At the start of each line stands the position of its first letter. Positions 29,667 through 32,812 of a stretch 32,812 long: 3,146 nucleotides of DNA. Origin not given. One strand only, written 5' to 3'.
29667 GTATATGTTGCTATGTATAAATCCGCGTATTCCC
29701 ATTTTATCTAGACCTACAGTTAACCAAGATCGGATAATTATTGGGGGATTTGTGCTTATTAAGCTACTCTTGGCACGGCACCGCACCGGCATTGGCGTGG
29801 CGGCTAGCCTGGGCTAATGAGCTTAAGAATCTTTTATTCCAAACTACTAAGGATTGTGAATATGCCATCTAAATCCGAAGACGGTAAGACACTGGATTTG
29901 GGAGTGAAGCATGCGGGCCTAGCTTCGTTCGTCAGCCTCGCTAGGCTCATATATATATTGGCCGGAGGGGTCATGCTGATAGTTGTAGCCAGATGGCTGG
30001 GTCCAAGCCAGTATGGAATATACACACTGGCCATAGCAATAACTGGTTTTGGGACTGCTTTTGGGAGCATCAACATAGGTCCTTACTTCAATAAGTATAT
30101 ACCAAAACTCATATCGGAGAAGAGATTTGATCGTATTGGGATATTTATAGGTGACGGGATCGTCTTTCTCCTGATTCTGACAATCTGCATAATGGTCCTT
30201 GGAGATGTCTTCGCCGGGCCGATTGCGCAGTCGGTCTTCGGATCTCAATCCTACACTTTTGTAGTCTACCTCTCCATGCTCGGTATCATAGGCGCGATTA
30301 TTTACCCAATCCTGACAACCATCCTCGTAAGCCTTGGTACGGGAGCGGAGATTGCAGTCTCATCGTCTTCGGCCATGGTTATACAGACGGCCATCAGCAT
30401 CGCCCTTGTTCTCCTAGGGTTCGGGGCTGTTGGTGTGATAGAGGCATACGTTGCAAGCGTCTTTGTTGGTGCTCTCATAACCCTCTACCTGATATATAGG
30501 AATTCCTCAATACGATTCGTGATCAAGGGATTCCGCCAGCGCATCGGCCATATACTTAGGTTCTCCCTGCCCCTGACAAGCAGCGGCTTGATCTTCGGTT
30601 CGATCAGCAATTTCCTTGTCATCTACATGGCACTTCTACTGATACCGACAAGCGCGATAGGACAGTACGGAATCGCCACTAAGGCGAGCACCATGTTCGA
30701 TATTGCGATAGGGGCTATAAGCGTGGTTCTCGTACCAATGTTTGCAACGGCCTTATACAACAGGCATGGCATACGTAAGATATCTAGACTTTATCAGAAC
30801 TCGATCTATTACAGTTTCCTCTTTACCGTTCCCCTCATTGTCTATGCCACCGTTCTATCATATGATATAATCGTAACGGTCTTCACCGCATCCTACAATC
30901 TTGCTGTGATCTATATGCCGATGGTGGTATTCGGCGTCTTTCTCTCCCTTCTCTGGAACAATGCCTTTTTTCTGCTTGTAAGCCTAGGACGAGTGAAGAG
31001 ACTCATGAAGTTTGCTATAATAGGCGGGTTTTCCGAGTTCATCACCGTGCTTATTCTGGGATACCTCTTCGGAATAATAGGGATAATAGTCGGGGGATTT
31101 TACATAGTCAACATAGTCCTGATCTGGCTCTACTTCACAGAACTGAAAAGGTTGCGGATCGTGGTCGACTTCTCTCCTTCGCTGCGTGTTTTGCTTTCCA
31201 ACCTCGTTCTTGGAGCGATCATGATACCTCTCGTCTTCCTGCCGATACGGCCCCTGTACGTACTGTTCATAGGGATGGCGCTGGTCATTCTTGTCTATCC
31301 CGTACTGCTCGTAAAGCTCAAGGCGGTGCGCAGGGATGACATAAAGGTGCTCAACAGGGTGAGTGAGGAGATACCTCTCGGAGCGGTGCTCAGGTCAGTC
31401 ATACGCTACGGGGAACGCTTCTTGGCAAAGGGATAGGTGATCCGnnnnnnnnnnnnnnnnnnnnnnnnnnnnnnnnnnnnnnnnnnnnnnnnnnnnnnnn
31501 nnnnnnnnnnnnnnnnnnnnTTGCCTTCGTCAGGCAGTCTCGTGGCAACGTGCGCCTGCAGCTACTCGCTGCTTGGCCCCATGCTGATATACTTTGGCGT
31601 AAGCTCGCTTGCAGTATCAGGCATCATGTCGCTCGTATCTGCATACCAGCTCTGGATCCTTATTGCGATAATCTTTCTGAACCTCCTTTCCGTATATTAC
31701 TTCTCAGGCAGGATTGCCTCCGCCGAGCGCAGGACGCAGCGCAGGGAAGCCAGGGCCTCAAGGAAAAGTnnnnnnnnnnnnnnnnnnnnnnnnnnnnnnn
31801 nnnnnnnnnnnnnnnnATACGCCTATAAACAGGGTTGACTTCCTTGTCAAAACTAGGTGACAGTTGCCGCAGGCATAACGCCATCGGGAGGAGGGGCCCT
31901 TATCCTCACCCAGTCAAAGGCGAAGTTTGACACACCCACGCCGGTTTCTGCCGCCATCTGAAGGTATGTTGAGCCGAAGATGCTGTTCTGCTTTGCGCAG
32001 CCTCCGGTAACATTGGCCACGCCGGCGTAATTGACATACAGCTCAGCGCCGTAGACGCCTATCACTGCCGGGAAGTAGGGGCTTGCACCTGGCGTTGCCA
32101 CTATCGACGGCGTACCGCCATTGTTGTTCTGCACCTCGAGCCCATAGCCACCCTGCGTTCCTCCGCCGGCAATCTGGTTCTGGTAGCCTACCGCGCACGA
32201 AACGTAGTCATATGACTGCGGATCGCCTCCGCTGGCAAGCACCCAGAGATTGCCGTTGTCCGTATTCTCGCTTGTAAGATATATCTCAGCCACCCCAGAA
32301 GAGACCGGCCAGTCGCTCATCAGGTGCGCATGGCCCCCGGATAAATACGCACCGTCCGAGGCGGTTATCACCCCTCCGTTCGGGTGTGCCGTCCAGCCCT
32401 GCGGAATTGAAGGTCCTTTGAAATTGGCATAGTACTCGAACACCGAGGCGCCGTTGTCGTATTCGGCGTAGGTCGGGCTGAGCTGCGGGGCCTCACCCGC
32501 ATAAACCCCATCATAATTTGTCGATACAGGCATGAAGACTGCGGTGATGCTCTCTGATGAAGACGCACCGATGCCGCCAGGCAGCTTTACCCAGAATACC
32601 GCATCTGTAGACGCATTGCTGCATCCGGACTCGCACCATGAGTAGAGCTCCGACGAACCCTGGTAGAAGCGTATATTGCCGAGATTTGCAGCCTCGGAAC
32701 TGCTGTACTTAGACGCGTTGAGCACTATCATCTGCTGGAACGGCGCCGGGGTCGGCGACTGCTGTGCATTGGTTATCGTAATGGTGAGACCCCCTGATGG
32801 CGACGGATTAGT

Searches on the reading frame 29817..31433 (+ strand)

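Call 89: search_protein_families(library=pfam, proteins=[window:29817-31433:+], max_evalue=0.001)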
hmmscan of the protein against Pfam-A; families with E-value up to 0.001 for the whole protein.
window:29817-31433:+ (539 aa): 2 families
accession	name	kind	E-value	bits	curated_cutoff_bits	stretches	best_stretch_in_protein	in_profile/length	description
PF01943.22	Polysacc_synt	-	6.5e-13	49.2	28.2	1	38-311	7-272/274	Polysaccharide biosynthesis protein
PF13440.11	Polysacc_synt_3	-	1.6e-11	44.5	23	1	56-363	1-291/293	Polysaccharide biosynthesis protein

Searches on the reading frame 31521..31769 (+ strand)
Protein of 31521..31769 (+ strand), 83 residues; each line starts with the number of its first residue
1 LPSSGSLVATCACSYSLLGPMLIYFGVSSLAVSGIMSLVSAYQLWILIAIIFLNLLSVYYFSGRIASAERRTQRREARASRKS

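Call 3: search_protein_families(library=pfam, proteins=[window:31521-31769:+], max_evalue=0.1)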
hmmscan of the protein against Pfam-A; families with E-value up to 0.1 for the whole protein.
window:31521-31769:+ (83 aa): 3 families
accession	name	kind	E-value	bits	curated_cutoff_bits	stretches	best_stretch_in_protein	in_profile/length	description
PF00664.28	ABC_membrane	-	0.00049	20.3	28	1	21-80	121-180/274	ABC transporter transmembrane region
PF13664.11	DUF4149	-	0.027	15.1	24.6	1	20-71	51-99/102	Domain of unknown function (DUF4149)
PF20389.3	DUF6684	-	0.074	13.6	24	1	33-73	37-77/79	Family of unknown function (DUF6684)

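Call 4: search_protein_families(library=ncbifam, proteins=[window:31521-31769:+], max_evalue=0.1)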
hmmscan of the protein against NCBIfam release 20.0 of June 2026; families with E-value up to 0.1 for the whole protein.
window:31521-31769:+ (83 aa): 4 families
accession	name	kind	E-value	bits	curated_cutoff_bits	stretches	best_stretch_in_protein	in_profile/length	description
TIGR00341.1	TIGR00341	hypoth_equivalog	0.0032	16.8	94.75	1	9-79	235-302/325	TIGR00341 family protein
NF033560.1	merT_RC607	exception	0.015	15.6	130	1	7-66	10-69/97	mercuric transport protein MerT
NF007767.1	PRK10452.1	equivalog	0.022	14.9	122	1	27-64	46-82/120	multidrug/spermidine efflux SMR transporter subunit MdtJ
NF045683.1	MerT_CopZ_Se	exception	0.065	12.7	375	1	5-60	18-76/235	MerT/CopZ fusion-like heavy metal transport selenoprotein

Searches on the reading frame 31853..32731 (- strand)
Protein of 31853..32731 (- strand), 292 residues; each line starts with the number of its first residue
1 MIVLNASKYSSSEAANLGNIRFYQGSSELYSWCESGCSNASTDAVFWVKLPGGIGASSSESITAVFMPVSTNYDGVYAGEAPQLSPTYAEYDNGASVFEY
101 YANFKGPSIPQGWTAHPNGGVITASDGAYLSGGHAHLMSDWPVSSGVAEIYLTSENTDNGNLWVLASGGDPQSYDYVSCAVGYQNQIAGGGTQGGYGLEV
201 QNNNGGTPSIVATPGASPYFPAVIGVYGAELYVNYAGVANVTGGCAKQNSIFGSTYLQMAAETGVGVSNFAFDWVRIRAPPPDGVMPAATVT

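Call 89: search_protein_families(library=pfam, proteins=[window:31853-32731:-], max_evalue=0.001)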
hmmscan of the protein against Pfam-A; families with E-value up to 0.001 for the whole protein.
window:31853-32731:- (292 aa): 1 family
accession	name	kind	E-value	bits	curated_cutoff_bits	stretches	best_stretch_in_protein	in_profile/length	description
PF10102.14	DUF2341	-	0.00028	21.7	23.4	0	18-62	3-46/84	Domain of unknown function (DUF2341)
